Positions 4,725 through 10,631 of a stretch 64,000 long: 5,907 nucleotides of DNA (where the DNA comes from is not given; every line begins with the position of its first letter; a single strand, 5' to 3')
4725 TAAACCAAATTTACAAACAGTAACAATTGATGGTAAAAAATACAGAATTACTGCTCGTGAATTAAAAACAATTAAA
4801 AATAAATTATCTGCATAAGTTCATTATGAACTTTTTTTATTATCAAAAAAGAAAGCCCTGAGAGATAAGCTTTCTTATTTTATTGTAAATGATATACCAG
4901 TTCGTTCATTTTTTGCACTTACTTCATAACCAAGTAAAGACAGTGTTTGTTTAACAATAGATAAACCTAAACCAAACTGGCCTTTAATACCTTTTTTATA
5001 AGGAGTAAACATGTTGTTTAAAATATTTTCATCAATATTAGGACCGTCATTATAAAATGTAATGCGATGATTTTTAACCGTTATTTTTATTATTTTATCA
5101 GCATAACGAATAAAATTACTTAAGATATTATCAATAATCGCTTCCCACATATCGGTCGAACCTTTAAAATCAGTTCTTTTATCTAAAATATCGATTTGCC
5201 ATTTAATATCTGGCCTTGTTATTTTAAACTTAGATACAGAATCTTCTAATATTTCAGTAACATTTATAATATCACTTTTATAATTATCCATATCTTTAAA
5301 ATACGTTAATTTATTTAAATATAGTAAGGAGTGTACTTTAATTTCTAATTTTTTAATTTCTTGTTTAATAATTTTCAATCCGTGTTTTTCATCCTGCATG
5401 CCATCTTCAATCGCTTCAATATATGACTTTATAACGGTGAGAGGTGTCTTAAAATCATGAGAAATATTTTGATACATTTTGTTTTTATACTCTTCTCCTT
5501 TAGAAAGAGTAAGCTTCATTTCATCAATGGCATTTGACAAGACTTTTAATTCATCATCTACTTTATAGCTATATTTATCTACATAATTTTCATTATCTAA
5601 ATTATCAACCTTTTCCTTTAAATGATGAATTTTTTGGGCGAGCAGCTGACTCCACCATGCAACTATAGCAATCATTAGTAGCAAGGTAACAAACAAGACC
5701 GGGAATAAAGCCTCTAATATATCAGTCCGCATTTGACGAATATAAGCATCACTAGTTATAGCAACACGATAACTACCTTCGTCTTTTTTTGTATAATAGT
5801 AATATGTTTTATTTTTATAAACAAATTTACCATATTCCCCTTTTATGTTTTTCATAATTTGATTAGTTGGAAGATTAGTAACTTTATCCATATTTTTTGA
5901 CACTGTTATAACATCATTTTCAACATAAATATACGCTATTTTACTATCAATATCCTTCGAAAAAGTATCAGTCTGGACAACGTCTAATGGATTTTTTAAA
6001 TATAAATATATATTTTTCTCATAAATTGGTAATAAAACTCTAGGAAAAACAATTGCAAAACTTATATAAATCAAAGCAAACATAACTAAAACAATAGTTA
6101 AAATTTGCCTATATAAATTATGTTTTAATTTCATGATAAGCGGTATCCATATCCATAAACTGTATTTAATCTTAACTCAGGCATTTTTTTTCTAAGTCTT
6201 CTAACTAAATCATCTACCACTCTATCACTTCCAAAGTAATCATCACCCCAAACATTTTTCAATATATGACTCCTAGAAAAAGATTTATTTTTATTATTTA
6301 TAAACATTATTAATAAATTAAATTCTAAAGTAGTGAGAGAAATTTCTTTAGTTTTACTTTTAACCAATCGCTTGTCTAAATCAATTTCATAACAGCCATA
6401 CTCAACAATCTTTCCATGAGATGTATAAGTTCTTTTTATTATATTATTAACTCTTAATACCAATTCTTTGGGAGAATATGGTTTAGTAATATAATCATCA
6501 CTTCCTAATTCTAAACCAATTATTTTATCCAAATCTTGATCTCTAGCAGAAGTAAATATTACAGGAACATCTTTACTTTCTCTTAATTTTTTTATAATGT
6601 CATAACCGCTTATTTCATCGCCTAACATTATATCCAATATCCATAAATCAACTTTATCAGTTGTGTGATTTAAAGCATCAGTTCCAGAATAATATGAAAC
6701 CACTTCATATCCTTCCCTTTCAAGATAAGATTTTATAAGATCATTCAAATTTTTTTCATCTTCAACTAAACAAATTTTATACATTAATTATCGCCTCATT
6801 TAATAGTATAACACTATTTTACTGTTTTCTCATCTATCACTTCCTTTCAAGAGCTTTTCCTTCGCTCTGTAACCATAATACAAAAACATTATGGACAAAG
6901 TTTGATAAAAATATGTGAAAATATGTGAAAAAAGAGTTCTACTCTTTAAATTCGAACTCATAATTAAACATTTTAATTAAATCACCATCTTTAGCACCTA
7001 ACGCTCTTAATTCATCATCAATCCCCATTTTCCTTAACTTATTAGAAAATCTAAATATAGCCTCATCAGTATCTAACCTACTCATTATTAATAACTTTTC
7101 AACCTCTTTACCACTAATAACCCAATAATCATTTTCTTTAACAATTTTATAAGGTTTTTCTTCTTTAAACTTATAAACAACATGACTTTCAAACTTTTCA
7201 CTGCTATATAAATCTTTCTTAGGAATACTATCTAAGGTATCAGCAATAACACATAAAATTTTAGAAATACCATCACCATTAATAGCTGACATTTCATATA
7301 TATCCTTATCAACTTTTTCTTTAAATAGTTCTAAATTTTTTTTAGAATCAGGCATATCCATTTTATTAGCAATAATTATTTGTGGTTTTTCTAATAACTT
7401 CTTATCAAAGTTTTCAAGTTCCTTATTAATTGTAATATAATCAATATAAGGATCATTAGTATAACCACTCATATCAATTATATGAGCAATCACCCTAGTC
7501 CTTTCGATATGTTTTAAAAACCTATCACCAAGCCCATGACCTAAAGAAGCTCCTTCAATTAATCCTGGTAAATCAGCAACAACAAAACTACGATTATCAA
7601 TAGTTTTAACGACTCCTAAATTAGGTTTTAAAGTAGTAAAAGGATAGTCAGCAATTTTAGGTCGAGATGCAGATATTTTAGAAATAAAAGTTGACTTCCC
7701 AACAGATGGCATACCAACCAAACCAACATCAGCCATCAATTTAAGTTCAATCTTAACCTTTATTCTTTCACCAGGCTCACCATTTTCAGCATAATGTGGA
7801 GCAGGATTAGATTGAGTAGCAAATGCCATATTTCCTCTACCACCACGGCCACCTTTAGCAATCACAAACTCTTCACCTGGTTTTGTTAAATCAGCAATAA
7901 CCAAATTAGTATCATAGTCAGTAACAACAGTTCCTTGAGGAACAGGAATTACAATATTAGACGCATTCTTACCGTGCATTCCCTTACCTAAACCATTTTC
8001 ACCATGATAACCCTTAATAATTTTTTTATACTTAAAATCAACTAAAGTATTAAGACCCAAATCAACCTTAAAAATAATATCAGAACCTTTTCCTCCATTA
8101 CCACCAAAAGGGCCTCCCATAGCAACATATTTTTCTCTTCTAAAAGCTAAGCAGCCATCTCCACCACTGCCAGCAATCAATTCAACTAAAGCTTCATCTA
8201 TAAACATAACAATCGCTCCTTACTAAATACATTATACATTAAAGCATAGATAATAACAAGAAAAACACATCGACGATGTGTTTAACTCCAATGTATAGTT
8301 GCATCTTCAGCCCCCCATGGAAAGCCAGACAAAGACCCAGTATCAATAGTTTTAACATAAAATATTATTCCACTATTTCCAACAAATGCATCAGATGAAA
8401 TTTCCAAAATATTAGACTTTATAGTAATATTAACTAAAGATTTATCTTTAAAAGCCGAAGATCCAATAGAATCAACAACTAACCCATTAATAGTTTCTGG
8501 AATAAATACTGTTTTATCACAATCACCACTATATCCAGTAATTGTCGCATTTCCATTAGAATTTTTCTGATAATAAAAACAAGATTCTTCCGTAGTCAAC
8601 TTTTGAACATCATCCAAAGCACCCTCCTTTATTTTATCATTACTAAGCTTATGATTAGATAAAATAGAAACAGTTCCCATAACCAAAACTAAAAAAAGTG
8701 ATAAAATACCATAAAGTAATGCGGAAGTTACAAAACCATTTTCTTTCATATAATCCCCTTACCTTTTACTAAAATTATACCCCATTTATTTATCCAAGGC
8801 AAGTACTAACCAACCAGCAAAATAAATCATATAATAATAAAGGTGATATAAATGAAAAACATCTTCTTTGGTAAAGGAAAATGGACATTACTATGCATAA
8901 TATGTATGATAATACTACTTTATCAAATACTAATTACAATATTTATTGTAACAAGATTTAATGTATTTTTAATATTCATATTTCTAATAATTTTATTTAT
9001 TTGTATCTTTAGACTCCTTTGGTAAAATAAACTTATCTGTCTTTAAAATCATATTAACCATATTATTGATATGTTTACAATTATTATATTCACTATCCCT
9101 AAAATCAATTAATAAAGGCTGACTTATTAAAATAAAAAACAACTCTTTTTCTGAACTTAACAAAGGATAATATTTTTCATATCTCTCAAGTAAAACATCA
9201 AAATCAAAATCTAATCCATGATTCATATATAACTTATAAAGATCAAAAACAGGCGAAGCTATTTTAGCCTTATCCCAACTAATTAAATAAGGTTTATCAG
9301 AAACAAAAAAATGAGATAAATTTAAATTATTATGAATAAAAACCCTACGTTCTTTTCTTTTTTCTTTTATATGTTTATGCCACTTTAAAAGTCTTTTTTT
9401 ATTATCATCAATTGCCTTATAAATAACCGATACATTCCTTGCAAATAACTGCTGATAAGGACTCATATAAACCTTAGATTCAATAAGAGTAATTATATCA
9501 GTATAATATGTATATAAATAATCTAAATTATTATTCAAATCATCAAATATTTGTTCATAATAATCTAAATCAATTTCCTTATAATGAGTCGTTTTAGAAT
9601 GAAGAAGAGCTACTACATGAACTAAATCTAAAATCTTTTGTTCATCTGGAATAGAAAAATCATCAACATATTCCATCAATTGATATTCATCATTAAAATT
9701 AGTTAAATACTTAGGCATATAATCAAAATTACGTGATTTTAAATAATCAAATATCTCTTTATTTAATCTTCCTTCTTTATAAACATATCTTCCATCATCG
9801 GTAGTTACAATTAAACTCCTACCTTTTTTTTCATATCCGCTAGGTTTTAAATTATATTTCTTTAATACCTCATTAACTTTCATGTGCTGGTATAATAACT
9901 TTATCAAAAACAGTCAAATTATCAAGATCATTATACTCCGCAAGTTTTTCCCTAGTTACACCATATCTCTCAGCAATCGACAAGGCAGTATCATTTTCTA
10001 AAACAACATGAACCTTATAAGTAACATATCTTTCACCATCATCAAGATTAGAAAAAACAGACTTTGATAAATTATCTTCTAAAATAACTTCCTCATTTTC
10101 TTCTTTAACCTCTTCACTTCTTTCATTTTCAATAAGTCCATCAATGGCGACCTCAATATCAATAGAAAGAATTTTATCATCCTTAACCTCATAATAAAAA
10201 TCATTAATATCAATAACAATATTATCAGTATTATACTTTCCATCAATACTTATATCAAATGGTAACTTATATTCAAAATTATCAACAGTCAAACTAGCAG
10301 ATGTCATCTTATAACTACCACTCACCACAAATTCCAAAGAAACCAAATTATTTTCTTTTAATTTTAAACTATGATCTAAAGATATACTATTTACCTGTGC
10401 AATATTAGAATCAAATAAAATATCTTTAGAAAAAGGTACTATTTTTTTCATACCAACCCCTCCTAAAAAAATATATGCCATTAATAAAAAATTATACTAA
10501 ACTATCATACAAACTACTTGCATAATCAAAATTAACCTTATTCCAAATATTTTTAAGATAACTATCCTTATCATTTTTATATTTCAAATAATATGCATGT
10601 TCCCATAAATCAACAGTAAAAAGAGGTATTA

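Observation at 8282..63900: Dispersed repertoire of type IV pilin-like genes embedded among core genes, with no assembly machinery in 64 kb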

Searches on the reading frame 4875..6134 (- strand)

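Call 14: search_protein_families(library=pfam, proteins=[window:4875-6134:-], max_evalue=0.001)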
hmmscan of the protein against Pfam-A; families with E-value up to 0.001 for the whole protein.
window:4875-6134:- (419 aa): 2 families
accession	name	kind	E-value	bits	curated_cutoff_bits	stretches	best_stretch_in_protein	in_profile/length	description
PF02518.31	HATPase_c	-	6.2e-12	46.4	26.4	1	331-418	7-105/111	Histidine kinase-, DNA gyrase B-, and HSP90-like ATPase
PF00512.31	HisKA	-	4.7e-10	39.8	26.9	1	217-276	2-63/66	His Kinase A (phospho-acceptor) domain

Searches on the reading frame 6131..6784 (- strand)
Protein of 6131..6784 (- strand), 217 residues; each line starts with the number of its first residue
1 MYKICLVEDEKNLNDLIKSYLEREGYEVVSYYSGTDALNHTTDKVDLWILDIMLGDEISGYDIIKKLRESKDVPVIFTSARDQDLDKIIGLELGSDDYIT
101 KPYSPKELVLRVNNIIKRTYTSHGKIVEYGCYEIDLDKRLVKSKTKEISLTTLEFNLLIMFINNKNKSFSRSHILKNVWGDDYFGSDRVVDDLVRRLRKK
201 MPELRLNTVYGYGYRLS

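Call 14: search_protein_families(library=pfam, proteins=[window:6131-6784:-], max_evalue=0.001)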
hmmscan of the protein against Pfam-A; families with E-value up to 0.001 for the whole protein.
window:6131-6784:- (217 aa): 2 families
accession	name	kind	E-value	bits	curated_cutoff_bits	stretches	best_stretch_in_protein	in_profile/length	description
PF00072.30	Response_reg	-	4.6e-23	81.9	30.2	1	4-112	1-110/111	Response regulator receiver domain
PF00486.34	Trans_reg_C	-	5.2e-21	75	26.2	1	146-216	2-77/77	Transcriptional regulatory protein, C terminal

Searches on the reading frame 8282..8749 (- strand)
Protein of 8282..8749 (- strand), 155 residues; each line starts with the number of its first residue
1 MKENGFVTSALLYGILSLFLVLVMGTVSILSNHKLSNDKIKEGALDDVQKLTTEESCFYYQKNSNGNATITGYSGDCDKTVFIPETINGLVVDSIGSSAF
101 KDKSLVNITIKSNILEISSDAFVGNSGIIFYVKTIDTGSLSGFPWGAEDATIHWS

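Call 9: search_protein_families(library=pfam, proteins=[window:8282-8749:-], max_evalue=0.1)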
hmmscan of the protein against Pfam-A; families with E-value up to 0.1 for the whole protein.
window:8282-8749:- (155 aa): 1 family
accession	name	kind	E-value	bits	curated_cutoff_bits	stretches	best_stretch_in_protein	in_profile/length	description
PF13306.12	LRR_5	-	8.2e-05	22.9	27.7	1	93-124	91-122/127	BspA type Leucine rich repeat region (6 copies)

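Call 10: search_protein_families(library=ncbifam, proteins=[window:8282-8749:-], max_evalue=0.1)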
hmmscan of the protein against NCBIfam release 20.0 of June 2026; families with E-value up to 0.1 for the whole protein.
window:8282-8749:- (155 aa): 1 family
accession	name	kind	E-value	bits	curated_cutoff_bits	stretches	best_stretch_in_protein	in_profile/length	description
NF047961.1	adhesin_HupY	equivalog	0.00077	17.6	1250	1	90-128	286-324/978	leucine-rich repeat adhesin HupY/LrrG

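Call 69: search_protein_representatives(protein=window:8282-8749:-)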
Query: 155 residues. Proteins with E-value up to 0.001 (for the whole library): 15368; up to 1e-10: 1998; up to 1e-30: 93. The best 150 are listed.
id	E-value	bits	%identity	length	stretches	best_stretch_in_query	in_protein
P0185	4.6e-89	312.3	38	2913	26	70-126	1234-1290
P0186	9.5e-65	233.5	37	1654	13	53-132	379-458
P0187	1.6e-61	223.0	34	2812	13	54-125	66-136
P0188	2.4e-61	222.4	37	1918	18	64-127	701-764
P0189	4.7e-60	218.2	32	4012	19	62-123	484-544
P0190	1.3e-58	213.6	37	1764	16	55-125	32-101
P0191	6.9e-55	201.5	41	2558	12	47-126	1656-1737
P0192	1.5e-54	200.4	35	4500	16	58-126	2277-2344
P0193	2.4e-53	196.5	36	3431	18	54-126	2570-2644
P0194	6.0e-53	195.2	30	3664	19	53-126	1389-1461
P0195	1.1e-52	194.3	37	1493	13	69-128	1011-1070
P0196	5.1e-51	188.9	33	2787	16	54-129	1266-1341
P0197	5.4e-50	185.6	65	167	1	1-154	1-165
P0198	4.8e-48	179.3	36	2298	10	52-132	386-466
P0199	4.3e-47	176.2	42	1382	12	62-143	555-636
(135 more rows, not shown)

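Call 73: search_protein_families(library=ncbifam, proteins=[P0197], max_evalue=0.1)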
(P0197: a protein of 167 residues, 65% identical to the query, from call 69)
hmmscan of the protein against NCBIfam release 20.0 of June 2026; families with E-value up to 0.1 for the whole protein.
P0197 (167 aa): 1 family
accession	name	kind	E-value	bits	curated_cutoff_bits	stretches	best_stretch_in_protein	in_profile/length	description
NF047961.1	adhesin_HupY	equivalog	0.03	12.4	1250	1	91-125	219-253/978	leucine-rich repeat adhesin HupY/LrrG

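Call 74: search_protein_families(library=pfam, proteins=[P0197], max_evalue=0.01)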
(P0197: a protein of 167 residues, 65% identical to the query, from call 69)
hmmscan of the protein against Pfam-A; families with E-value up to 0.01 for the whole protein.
P0197 (167 aa): 1 family
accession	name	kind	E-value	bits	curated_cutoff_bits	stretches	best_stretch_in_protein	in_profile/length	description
PF13306.12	LRR_5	-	2.8e-06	27.7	27.7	1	23-127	18-125/127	BspA type Leucine rich repeat region (6 copies)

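Call 106: search_protein_families(library=phrogs, proteins=[window:8282-8749:-], max_evalue=0.001)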
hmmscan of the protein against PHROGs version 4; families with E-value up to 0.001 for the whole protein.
window:8282-8749:- (155 aa): 1 family
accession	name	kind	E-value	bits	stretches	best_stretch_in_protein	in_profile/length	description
phrog_35892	-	unknown function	0.0001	21.1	1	54-125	53-121/1181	-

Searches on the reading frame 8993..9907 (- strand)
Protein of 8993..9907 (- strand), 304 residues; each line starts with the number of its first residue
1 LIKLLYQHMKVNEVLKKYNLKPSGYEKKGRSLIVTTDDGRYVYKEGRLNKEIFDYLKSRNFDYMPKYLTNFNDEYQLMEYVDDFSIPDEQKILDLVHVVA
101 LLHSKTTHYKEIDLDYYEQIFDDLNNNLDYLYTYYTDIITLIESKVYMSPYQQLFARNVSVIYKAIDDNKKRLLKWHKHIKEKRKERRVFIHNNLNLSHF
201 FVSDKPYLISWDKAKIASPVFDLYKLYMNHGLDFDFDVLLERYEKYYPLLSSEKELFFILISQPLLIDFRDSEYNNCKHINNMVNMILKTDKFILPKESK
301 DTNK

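Call 14: search_protein_families(library=pfam, proteins=[window:8993-9907:-], max_evalue=0.001)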
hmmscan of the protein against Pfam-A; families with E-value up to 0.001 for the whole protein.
window:8993-9907:- (304 aa): 1 family
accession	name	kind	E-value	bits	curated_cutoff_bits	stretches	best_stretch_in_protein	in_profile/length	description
PF01636.29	APH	-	3.2e-06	27.5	23.2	1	170-247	147-229/239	Phosphotransferase enzyme family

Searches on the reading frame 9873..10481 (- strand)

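Call 14: search_protein_families(library=pfam, proteins=[window:9873-10481:-], max_evalue=0.001)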
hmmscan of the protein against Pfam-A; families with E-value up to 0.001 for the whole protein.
window:9873-10481:- (202 aa): 2 families
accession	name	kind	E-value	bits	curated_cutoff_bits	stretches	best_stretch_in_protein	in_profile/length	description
PF01476.26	LysM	-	7.3e-07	29.5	20.9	1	158-198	1-43/43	LysM domain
PF20918.2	SPOCS_spoVID-N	-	2.8e-06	27.6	27.1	1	62-116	76-132/132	SPOCS_spoVID-N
